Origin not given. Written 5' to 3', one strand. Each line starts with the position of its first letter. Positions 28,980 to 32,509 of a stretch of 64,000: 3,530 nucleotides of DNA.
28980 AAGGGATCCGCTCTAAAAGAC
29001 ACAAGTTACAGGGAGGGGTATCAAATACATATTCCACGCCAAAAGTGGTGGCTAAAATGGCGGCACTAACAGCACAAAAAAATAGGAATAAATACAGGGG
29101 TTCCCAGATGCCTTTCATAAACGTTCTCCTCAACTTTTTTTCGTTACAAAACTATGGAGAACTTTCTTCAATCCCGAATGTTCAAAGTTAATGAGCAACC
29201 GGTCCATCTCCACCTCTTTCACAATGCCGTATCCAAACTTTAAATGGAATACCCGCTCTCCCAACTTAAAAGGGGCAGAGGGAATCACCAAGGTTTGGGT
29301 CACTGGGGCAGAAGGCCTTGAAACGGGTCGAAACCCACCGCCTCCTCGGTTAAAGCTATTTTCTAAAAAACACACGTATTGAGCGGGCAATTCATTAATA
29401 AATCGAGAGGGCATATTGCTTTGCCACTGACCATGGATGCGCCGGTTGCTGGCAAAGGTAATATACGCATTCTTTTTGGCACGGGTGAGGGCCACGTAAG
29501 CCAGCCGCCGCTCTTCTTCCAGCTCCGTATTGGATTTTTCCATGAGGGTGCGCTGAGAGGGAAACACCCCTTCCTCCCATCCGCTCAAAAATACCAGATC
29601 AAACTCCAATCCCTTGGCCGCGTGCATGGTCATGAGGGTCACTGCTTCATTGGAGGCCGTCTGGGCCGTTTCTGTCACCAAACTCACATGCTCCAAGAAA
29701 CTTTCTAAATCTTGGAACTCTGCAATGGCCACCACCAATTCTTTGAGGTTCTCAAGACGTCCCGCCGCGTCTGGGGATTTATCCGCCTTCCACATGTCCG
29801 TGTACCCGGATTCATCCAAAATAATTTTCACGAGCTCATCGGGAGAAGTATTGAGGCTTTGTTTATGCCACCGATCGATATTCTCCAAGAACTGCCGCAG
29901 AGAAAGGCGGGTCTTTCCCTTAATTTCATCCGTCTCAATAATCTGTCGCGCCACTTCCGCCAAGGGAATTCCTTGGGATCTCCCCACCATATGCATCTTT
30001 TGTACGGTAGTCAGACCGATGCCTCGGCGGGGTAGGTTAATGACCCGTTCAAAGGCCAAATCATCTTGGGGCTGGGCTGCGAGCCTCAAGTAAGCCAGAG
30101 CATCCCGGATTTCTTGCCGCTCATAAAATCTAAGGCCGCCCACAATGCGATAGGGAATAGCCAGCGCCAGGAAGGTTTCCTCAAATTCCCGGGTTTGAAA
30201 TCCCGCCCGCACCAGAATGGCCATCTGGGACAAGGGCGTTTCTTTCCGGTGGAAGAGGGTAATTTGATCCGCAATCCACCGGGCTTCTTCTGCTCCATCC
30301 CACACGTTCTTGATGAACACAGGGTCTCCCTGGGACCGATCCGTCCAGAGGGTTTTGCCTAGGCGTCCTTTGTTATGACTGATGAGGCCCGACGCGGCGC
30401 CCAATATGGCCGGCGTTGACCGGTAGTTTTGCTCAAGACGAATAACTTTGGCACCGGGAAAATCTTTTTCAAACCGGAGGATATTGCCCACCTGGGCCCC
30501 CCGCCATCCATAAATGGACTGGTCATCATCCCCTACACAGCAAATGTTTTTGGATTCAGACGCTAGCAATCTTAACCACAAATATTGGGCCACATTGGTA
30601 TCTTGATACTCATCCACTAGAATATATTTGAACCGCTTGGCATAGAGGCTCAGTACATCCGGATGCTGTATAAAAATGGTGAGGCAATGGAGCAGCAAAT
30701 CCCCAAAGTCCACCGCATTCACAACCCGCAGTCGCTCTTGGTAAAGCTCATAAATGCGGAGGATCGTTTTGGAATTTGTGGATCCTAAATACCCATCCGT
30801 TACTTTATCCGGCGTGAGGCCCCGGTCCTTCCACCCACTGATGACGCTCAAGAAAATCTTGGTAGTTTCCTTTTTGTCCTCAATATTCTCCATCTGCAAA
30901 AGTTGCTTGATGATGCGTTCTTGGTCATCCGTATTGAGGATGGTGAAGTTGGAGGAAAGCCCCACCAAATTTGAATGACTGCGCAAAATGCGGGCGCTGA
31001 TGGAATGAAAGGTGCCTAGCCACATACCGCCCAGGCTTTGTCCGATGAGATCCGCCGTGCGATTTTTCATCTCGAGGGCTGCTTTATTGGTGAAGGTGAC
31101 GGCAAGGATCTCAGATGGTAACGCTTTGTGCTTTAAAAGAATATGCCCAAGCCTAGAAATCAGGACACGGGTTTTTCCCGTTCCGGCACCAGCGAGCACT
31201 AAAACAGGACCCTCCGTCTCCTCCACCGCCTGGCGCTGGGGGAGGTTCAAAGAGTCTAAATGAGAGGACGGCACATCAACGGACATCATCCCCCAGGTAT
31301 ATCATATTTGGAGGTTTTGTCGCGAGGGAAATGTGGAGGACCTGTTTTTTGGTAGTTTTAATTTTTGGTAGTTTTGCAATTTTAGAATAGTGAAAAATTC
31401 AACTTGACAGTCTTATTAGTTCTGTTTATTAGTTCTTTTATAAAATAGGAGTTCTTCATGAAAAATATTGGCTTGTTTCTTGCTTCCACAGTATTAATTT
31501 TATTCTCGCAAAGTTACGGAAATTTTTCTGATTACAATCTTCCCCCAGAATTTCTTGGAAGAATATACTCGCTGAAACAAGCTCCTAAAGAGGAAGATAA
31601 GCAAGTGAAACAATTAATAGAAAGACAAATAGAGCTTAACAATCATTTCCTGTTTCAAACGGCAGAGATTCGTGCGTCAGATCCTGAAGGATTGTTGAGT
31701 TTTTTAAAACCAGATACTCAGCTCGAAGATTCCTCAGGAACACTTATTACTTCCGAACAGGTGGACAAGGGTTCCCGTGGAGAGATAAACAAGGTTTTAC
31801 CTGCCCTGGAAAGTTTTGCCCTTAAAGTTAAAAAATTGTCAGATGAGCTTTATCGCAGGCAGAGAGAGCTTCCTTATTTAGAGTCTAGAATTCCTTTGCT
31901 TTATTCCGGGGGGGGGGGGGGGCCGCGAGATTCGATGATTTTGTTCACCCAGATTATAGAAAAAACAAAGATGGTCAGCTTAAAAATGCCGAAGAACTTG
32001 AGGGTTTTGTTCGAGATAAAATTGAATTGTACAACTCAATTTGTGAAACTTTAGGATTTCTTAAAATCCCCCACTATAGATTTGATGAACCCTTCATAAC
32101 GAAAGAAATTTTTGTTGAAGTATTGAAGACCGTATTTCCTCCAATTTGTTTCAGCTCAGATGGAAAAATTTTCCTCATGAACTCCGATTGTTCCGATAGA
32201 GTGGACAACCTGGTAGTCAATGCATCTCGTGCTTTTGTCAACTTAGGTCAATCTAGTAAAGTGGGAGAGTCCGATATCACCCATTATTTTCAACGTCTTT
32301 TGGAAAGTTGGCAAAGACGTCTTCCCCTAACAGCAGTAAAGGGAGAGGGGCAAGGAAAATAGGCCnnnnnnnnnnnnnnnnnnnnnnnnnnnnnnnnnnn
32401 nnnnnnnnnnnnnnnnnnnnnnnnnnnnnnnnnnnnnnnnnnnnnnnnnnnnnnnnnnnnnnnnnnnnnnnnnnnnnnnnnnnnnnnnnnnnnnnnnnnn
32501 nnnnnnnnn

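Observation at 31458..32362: G15 homopolymer splits a secreted-protein gene: candidate slipped-strand phase-variation switch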

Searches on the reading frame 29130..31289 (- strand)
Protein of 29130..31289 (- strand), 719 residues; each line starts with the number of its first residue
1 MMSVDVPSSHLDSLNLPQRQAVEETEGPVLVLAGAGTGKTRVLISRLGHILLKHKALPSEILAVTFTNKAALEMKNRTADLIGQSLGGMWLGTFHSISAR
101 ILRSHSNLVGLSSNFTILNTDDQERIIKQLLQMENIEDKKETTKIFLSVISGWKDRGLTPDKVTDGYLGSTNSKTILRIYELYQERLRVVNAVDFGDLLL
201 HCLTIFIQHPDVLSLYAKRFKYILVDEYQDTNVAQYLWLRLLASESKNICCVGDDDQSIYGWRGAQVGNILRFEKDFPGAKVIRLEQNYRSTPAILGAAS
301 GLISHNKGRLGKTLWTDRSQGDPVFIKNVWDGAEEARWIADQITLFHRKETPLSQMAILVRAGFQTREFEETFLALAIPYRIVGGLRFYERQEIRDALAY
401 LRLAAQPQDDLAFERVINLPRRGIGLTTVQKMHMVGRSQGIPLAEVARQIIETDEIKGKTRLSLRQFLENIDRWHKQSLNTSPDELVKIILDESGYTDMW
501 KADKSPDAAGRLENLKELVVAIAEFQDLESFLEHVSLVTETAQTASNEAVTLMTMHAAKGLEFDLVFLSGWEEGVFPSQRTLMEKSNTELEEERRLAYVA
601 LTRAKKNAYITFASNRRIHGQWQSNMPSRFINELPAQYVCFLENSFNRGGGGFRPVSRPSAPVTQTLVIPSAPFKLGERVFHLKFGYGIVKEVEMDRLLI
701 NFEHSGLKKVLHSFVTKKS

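Call 13: find_related_loci(query=window:29130-31289:-, collection=genome_contigs, flank=10000)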
Query window:29130-31289:- (719 aa) in genome_contigs; peptide patterns used: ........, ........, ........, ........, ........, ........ (x = any residue, [..] = any of these).
599 stretches matched a pattern (row limit reached: there are more); 569 encode a relative of the query (tblastn E <= 1e-3); the best 80 are kept; 80 distinct loci.
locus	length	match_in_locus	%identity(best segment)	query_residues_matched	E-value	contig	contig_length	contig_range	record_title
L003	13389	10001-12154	94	1-719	0e+0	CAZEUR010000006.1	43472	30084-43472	MAG TPA_asm: uncultured Holosporaceae bacterium isolate SRP292972_co1_107 genome assembly, contig: NODE_498_length_43472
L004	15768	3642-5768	69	9-718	0e+0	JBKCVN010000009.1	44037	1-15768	MAG: Alphaproteobacteria bacterium isolate samp_2047_semibin_547 samp_2047_1256449, whole genome shotgun sequence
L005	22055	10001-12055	70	27-714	0e+0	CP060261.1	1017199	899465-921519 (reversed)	MAG: Holosporaceae bacterium isolate HK-STAS-PROT-86 chromosome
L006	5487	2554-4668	62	14-717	0e+0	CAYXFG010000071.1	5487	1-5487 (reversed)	MAG TPA_asm: uncultured Holosporaceae bacterium isolate SRP298887_co1_353 genome assembly, contig: NODE_18748_length_548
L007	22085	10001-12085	64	8-715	0e+0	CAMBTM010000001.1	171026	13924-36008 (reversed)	MAG: Rhizobium sp. Q54 isolate MiH-16apr19-280 genome assembly, contig: MiH-16apr19-C61, whole genome shotgun sequence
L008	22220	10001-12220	58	10-715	0e+0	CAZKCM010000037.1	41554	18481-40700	MAG TPA_asm: uncultured Rhodospirillaceae bacterium isolate SRP268622_co1_584 genome assembly, contig: NODE_1725_length_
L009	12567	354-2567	57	10-715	0e+0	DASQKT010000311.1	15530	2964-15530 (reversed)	MAG TPA_asm: Skermanella sp. isolate SMAG_U11919 k141_4759961, whole genome shotgun sequence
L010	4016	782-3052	55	5-717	0e+0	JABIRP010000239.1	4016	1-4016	MAG: Rhodospirillaceae bacterium isolate SI072_bin168 k141_1885833, whole genome shotgun sequence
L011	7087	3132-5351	57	9-715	0e+0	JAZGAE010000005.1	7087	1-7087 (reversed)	MAG: Alphaproteobacteria bacterium isolate SCS1bin.19 SCS1bin.19_5, whole genome shotgun sequence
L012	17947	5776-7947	57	13-717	0e+0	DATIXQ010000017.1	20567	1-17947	MAG TPA_asm: Stellaceae bacterium isolate SMAG_U15253 k141_4635888, whole genome shotgun sequence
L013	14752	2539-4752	56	9-718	0e+0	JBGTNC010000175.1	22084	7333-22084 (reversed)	MAG: Alphaproteobacteria bacterium isolate JTS-RE379 k141_2923246, whole genome shotgun sequence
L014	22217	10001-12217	55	9-718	0e+0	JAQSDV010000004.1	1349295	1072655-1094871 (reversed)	MAG: bacterium isolate D1-2020 MAG006 NODE_2_length_1349295_cov_27.895650, whole genome shotgun sequence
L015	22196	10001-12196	56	1-717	0e+0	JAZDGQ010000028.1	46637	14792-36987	MAG: Pseudomonadota bacterium isolate MEGAHIT-group-0.273 k141_7641779, whole genome shotgun sequence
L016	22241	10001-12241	54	9-718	0e+0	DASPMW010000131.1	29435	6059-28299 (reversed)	MAG TPA_asm: Patescibacteria group bacterium isolate SMAG_U12103 k141_48476, whole genome shotgun sequence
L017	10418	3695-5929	55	9-718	0e+0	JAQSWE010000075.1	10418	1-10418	MAG: Alphaproteobacteria bacterium isolate C_No_T20_C_bin.40 scaffold_6162, whole genome shotgun sequence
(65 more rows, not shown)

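Call 50: find_encoding_contigs(protein=window:29130-31286:-, flank=3000, max_places=10)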
Protein window:29130-31286:- (718 aa): 5 contigs read that carry it; 3 places shown.
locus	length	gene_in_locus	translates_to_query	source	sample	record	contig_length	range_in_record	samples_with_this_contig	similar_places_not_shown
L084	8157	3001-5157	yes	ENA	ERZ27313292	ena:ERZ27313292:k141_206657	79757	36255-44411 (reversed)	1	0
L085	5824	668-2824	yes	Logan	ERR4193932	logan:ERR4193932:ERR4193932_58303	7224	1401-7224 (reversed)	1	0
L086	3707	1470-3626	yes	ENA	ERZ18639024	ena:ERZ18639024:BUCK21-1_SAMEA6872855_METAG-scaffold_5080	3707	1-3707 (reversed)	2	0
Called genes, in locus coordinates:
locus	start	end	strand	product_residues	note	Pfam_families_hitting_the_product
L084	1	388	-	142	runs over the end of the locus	-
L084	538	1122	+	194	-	-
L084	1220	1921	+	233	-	PF01135:PCMT, PF00398:RrnaAD (weak)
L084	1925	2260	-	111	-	-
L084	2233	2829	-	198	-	-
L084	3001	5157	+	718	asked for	PF00580:UvrD-helicase, PF13245:AAA_19, PF01443:Viral_helicase1 (faint), PF13361:UvrD_C, PF13538:UvrD_C_2 (weak)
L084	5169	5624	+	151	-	PF02600:DsbB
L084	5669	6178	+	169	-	PF03232:COQ7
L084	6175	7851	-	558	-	-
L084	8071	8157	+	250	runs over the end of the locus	-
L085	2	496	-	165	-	?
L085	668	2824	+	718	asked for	PF00580:UvrD-helicase, PF13245:AAA_19, PF01443:Viral_helicase1 (faint), PF13361:UvrD_C, PF13538:UvrD_C_2 (weak)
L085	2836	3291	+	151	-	PF02600:DsbB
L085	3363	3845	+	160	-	PF03232:COQ7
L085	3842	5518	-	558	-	-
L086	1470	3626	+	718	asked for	PF00580:UvrD-helicase, PF13245:AAA_19, PF01443:Viral_helicase1 (faint), PF13361:UvrD_C, PF13538:UvrD_C_2 (weak)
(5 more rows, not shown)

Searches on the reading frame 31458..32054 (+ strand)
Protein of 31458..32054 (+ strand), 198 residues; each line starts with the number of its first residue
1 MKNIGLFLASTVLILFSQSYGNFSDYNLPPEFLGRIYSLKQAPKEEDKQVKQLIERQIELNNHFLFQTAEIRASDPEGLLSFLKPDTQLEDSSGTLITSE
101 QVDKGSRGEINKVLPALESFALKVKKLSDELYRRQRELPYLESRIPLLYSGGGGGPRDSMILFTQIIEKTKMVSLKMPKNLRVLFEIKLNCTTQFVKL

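Call 9: find_encoding_contigs(protein=window:31458-32054:+, flank=4000, max_places=10)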
Protein window:31458-32054:+ (198 aa): 2 contigs read that carry it; 2 places shown.
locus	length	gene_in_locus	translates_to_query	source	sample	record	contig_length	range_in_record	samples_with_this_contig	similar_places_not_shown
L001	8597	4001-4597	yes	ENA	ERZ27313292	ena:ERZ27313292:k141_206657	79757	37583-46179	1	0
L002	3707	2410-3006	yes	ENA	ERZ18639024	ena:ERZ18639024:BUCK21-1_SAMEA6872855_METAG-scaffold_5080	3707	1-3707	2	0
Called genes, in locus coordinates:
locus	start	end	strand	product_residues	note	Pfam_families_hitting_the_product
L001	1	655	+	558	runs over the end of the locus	-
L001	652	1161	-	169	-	PF03232:COQ7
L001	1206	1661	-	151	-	PF02600:DsbB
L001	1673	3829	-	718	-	PF00580:UvrD-helicase, PF13245:AAA_19, PF01443:Viral_helicase1 (faint), PF13361:UvrD_C, PF13538:UvrD_C_2 (weak)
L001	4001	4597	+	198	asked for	-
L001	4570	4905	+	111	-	-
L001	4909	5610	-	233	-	PF01135:PCMT, PF00398:RrnaAD (weak)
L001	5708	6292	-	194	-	-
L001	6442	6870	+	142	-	-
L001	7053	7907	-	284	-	PF04055:Radical_SAM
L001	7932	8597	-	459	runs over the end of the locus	PF00890:FAD_binding_2, PF01134:GIDA, PF07992:Pyr_redox_2, PF12831:FAD_oxidored, PF13738:Pyr_redox_3, PF00070:Pyr_redox, PF01266:DAO (weak), PF02852:Pyr_redox_dim, +2 more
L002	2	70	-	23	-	?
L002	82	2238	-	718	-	PF00580:UvrD-helicase, PF13245:AAA_19, PF01443:Viral_helicase1 (faint), PF13361:UvrD_C, PF13538:UvrD_C_2 (weak)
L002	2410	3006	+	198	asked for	-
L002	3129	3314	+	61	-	-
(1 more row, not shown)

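Call 20: list_cluster_members(proteins=[window:31458-32051:+, window:32027-32359:+, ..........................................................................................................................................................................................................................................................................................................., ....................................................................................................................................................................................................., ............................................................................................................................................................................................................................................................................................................, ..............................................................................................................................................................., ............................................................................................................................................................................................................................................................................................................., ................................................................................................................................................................, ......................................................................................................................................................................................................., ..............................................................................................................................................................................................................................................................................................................])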
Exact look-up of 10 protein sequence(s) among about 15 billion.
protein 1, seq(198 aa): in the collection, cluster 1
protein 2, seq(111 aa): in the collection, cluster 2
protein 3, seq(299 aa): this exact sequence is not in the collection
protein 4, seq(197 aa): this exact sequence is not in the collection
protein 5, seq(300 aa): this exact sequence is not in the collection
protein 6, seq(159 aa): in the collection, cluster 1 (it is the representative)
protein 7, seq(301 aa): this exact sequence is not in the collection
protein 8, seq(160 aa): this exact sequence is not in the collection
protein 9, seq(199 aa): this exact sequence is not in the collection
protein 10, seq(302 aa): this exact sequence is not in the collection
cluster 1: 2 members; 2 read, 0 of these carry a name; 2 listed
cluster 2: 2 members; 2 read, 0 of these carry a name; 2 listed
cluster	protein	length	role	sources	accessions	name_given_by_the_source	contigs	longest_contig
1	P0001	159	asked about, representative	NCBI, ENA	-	-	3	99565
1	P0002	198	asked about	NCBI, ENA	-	-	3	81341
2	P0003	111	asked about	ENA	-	-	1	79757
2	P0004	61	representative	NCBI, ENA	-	-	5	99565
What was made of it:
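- On SSR-mediated phase-variable (contingency) locus: Each product is on 3 contigs (call 20). An exact look-up of the G10/12/13/16/17/18/19 products in a 15-billion-protein collection found none (call 20).
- The G14 product and the G15 product are each on 3 public contigs (call 20). No ON length (G10, G13, G16, G19) is on record among about 6 public contigs (call 20). Only OFF lengths are on record (call 20).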

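Call 22: find_encoding_contigs(protein=P0001, flank=10000, max_places=10)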
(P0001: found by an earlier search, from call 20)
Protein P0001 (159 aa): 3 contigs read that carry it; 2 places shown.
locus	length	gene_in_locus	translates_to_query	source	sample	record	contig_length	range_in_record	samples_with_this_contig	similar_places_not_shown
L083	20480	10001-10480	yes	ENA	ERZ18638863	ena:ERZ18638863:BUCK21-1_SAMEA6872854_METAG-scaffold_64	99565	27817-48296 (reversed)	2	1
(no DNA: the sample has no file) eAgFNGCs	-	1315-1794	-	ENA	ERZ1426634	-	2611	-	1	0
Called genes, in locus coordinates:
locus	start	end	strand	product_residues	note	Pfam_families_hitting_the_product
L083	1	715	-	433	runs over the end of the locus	PF01011:PQQ (faint), PF25293:Beta-prop_EMC1_N (faint), PF13570:Beta-prop_ACSF4, PF07774:EMC1_C (faint), PF13360:PQQ_2, PF23727:Beta-prop_FAM234A_B (faint), PF13570:Beta-prop_ACSF4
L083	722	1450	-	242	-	PF09976:TPR_21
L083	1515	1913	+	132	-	-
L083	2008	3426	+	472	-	-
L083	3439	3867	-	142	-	PF00903:Glyoxalase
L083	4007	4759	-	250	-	-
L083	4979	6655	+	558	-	-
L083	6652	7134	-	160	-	PF03232:COQ7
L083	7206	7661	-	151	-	PF02600:DsbB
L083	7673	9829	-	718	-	PF00580:UvrD-helicase, PF13245:AAA_19, PF01443:Viral_helicase1 (faint), PF13361:UvrD_C, PF13538:UvrD_C_2 (weak)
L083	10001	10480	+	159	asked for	-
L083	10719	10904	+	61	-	-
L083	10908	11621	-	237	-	PF01135:PCMT, PF00398:RrnaAD (weak)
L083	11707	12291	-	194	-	-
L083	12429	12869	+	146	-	-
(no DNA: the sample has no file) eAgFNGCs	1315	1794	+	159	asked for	-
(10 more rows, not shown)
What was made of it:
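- G14 is found in two (calls 20, 22).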

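Call 23: find_encoding_contigs(protein=P0004, flank=10000, max_places=10)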
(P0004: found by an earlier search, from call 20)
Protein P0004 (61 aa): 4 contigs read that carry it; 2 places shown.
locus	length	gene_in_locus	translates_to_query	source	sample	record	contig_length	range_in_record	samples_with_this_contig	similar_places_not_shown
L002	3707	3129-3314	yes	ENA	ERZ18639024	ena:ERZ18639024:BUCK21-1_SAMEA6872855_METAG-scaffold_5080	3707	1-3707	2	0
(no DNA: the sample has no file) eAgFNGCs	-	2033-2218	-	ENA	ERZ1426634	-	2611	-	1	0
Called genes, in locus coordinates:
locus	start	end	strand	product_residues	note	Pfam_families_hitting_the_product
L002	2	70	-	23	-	?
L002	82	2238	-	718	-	PF00580:UvrD-helicase, PF13245:AAA_19, PF01443:Viral_helicase1 (faint), PF13361:UvrD_C, PF13538:UvrD_C_2 (weak)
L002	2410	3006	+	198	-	-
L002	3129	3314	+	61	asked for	-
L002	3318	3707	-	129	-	?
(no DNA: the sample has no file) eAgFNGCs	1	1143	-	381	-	?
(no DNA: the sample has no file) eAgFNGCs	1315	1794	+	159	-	-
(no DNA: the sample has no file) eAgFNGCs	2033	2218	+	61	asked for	-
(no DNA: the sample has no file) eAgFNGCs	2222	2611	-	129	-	?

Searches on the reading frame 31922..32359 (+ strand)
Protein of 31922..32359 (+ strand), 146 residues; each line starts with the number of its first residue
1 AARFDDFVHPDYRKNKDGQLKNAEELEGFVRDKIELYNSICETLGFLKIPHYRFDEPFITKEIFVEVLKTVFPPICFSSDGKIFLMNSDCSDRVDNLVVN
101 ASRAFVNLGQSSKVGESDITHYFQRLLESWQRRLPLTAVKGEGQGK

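Call 73: predict_structure(protein=window:31922-32359:+)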
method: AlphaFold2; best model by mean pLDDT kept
length: 146 residues; sequences in the alignment: 1
mean_pLDDT: 44.5   pTM: 0.37
mean pLDDT of the five models: 44.5, 43.1, 41.4, 38.1, 37.8
residues with pLDDT >= 90: 0; 70-90: 3; 50-70: 34; < 50: 109
segments of 3 or more residues with pLDDT < 50: 1-9, 44-47, 50-74, 76-146
pLDDT, mean of each block of 10 residues (from residue 1): 36 64 59 59 50 39 42 45 40 38 37 39 46 37 32
secondary structure, 60 per line:
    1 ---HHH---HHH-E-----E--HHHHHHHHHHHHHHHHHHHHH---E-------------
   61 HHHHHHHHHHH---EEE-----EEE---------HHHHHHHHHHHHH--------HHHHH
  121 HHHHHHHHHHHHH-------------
elements in order: H23-43 H61-71 E75-77 E83-85 H95-107 H116-133
